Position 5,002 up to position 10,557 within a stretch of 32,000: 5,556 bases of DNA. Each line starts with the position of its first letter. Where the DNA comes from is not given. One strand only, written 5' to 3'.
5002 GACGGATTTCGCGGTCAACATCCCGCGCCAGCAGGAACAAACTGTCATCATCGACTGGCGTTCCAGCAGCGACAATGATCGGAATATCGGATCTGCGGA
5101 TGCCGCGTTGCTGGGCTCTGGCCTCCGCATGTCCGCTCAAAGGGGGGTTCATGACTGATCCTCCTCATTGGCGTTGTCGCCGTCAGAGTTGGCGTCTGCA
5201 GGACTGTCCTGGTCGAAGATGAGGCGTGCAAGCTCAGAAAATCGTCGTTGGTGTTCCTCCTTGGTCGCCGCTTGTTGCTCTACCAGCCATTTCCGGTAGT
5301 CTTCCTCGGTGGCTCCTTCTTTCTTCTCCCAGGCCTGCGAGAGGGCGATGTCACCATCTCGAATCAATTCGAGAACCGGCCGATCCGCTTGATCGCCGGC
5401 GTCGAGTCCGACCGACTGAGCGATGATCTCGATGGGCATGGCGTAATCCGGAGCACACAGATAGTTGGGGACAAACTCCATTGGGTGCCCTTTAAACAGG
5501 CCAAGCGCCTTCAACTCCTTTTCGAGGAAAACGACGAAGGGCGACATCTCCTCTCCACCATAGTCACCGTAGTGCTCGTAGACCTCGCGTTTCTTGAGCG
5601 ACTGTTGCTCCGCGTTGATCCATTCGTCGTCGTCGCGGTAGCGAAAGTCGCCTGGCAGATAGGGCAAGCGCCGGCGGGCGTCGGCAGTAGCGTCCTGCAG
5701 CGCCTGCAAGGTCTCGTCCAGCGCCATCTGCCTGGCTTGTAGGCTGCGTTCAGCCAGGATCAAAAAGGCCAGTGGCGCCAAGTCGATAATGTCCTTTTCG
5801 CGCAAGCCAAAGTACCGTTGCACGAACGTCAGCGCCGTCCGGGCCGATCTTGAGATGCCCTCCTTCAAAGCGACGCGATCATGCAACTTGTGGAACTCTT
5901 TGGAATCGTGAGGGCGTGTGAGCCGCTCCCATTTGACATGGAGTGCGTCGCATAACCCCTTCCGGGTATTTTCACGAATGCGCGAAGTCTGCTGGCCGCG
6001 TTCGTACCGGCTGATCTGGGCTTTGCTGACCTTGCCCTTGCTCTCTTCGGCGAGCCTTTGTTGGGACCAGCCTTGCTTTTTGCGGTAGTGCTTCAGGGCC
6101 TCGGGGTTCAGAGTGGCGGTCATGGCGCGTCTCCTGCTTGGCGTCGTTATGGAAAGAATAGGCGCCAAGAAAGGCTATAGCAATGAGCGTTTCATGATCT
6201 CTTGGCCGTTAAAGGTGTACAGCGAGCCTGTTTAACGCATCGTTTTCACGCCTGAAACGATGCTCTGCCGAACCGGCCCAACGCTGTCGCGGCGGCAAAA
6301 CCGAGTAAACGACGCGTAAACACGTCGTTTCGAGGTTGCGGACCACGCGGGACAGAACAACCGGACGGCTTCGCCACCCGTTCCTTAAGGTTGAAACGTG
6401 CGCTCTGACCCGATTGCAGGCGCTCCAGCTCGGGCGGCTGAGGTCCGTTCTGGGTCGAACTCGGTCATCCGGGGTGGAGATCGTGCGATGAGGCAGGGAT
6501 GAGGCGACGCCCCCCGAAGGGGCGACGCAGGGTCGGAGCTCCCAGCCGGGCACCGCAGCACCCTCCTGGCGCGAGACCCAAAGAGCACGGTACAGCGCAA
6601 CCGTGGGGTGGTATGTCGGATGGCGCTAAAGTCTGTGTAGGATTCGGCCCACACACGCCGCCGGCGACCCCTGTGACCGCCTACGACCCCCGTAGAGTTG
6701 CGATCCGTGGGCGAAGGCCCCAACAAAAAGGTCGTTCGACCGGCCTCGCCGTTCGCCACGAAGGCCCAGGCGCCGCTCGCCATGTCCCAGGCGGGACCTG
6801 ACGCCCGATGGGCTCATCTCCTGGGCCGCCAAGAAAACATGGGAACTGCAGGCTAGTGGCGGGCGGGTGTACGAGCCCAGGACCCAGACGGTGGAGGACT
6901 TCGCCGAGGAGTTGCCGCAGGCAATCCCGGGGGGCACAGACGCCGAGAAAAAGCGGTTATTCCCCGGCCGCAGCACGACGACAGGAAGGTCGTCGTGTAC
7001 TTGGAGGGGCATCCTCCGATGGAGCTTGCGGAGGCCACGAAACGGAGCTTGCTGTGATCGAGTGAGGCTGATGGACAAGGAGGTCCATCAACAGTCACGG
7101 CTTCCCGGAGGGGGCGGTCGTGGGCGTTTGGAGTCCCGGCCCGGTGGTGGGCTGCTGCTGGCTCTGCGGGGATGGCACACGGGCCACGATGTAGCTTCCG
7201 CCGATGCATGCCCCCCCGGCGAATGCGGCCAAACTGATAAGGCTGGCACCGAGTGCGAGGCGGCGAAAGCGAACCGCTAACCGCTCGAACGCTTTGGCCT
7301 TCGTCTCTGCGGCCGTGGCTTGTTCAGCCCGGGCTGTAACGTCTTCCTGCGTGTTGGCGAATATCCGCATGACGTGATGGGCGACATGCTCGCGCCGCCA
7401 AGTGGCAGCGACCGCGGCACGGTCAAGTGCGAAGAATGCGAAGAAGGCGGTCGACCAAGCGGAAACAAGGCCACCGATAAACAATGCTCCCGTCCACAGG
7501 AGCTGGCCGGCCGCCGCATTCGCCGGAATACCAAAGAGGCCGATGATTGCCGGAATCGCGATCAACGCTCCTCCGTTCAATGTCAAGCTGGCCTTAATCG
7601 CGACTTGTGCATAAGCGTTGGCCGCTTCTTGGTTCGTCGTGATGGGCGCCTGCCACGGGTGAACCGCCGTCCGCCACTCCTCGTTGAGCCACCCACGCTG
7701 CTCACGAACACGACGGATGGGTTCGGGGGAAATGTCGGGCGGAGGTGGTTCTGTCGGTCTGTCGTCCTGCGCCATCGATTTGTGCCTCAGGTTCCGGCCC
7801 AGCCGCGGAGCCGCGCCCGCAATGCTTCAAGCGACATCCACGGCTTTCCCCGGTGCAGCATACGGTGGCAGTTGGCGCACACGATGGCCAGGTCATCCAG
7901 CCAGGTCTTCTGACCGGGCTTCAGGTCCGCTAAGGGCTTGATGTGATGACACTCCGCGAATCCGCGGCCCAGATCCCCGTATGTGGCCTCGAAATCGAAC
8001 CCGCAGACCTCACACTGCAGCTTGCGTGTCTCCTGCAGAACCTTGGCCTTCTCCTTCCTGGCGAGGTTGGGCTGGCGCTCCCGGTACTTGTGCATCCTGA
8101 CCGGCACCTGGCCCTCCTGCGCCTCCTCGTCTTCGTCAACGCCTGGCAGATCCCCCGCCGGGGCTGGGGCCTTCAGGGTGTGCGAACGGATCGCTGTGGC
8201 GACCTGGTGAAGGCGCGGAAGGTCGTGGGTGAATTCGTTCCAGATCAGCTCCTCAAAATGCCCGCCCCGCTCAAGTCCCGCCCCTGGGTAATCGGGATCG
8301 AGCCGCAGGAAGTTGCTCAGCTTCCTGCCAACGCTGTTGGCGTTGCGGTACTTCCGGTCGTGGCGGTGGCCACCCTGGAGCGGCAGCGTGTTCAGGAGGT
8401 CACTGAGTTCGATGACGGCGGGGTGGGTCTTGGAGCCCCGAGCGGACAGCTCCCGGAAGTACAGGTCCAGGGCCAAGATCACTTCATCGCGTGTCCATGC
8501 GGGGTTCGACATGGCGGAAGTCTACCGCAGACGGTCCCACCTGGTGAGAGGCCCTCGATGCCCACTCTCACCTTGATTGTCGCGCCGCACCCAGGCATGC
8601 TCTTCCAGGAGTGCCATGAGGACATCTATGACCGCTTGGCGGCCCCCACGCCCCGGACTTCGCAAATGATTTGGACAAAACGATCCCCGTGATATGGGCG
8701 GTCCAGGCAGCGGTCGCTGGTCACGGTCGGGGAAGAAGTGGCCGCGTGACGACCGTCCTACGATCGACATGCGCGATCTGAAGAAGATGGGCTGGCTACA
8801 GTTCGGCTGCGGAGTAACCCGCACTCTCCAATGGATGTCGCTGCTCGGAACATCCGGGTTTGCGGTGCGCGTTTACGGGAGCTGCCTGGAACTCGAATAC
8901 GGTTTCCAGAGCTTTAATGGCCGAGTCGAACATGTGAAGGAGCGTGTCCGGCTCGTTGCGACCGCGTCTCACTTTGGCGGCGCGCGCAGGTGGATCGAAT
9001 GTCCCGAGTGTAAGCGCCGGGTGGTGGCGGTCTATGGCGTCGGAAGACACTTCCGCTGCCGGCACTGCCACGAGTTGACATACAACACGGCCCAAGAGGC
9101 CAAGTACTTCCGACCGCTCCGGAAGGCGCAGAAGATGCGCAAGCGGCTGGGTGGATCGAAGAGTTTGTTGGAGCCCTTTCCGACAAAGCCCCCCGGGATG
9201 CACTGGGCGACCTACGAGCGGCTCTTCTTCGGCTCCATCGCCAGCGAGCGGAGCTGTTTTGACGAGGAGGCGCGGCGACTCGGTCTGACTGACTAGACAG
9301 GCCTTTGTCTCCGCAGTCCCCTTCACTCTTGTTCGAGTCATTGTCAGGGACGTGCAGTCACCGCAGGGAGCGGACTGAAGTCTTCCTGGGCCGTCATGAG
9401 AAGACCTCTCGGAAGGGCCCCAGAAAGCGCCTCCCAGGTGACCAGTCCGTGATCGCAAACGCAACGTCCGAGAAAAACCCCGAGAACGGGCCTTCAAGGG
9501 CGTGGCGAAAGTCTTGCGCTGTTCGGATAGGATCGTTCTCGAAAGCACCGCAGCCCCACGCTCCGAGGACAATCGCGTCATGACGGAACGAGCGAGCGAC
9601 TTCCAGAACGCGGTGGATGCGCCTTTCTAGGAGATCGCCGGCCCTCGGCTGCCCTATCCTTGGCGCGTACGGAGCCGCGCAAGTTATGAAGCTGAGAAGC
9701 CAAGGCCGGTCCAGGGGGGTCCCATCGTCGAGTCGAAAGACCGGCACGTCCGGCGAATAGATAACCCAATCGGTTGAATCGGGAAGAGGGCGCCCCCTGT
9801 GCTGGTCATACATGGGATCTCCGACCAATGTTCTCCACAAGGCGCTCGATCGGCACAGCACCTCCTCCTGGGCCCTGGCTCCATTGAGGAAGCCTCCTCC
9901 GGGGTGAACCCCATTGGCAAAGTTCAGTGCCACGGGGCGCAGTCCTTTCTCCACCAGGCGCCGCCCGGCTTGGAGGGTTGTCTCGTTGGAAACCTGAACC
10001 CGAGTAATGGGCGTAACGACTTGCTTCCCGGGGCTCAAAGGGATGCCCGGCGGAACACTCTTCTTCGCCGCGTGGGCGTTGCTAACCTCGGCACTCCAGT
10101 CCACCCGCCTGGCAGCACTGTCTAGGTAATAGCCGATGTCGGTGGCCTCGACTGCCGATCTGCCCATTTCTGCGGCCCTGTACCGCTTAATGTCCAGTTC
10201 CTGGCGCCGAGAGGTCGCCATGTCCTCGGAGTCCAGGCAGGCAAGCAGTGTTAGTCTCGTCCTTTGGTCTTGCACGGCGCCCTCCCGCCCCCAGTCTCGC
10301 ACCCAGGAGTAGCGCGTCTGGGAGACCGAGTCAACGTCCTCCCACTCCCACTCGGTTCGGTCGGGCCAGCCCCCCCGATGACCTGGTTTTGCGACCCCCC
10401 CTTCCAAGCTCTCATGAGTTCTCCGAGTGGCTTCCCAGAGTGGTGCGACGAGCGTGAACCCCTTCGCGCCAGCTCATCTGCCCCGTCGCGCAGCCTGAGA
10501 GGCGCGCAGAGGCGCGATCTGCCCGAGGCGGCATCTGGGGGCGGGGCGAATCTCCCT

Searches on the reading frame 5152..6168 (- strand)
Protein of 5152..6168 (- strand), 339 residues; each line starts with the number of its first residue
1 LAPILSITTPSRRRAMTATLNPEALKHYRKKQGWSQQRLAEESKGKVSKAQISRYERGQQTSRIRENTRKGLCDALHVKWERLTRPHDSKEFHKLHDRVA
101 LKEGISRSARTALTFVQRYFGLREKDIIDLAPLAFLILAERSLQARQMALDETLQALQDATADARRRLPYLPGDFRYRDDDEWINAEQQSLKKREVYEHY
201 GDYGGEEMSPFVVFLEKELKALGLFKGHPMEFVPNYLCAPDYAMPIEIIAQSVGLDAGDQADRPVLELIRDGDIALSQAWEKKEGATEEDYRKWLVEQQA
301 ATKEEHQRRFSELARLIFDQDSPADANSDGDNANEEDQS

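Call 38: search_protein_families(library=pfam, proteins=[window:5152-6168:-], max_evalue=0.01)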
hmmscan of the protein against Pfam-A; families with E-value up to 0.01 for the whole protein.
window:5152-6168:- (339 aa): 3 families
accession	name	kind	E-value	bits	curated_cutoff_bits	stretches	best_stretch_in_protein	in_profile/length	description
PF01381.28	HTH_3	-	1.2e-08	35.2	23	1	25-62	1-34/55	Helix-turn-helix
PF13560.12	HTH_31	-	2.7e-07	31.2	27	1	25-78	6-56/64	Helix-turn-helix domain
PF12844.13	HTH_19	-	0.0031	17.8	30.2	1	23-59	2-36/64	Helix-turn-helix domain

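Call 39: search_protein_families(library=padloc, proteins=[window:5152-6168:-], max_evalue=0.01)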
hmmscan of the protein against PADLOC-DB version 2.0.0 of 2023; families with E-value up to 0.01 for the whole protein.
window:5152-6168:- (339 aa): 7 families
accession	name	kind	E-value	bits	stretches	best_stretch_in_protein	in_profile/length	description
PDLC03949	RmrA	-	3.7e-05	20.8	1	20-86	2-64/363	-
PDLC04142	capH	-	0.00015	20.8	1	17-98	3-74/103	capH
PDLC02926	HTH_VI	-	0.00028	19.1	1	23-84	4-61/92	-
PDLC03952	RmrA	-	0.0015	15.5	1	4-63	6-63/395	-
PDLC03954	RmrA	-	0.0017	15.4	1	17-85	7-71/380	-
PDLC05027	PDC-S48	-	0.0036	14.4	1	17-152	159-291/411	-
PDLC03947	RmrA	-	0.0075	13.1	0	16-61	7-50/383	-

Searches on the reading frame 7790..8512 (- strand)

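Call 38: search_protein_families(library=pfam, proteins=[window:7790-8512:-], max_evalue=0.01)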
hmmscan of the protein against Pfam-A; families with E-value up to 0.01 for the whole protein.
window:7790-8512:- (241 aa): 1 family
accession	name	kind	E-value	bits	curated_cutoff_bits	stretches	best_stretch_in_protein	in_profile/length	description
PF01844.29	HNH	-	3.2e-09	37.2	21.4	1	167-221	1-46/47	HNH endonuclease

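Call 39: search_protein_families(library=padloc, proteins=[window:7790-8512:-], max_evalue=0.01)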
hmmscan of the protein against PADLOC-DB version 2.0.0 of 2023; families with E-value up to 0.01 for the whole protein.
window:7790-8512:- (241 aa): 2 families
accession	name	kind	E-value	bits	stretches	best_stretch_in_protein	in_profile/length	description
PDLC04132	HNH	-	6.5e-08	30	1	4-147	27-154/286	-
PDLC03656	mREase_IV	-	1.7e-06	26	1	154-223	195-259/277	Type IV methyl-directed restriction enzyme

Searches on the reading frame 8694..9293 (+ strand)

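Call 38: search_protein_families(library=pfam, proteins=[window:8694-9293:+], max_evalue=0.01)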
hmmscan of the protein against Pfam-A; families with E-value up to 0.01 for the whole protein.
window:8694-9293:+ (200 aa): 1 family
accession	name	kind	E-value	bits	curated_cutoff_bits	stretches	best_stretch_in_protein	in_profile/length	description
PF23783.1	Zn_ribbon_TiaS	-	0.0022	18.1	27.3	1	103-137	4-36/41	TiaS C-terminal zinc ribbon domain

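Call 39: search_protein_families(library=padloc, proteins=[window:8694-9293:+], max_evalue=0.01)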
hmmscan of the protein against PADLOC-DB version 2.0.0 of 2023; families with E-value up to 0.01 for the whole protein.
window:8694-9293:+ (200 aa): 0 families

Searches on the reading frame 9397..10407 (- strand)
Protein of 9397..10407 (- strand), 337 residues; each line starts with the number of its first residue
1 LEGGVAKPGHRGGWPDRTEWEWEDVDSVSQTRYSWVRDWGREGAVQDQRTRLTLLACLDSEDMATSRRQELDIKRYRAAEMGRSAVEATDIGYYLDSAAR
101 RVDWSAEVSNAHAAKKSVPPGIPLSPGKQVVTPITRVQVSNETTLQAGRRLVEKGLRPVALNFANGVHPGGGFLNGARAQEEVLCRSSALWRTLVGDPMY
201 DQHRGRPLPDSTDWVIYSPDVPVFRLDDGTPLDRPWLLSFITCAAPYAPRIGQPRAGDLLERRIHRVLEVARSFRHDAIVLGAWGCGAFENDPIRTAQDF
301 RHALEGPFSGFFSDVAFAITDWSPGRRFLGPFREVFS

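Call 38: search_protein_families(library=pfam, proteins=[window:9397-10407:-], max_evalue=0.01)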
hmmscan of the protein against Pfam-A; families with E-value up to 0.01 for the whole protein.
window:9397-10407:- (337 aa): 2 families
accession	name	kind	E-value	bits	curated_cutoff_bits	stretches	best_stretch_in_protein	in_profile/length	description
PF10021.15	PARG_cat_microb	-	1.1e-35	123.6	23.5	1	85-225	4-145/146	Microbial-type PARG, catalytic domain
PF05028.20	PARG_cat_C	-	0.0016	18.6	26.3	0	276-293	160-177/207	Poly (ADP-ribose) glycohydrolase (PARG), Macro domain fold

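Call 39: search_protein_families(library=padloc, proteins=[window:9397-10407:-], max_evalue=0.01)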
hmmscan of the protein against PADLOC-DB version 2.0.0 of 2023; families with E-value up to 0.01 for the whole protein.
window:9397-10407:- (337 aa): 0 families
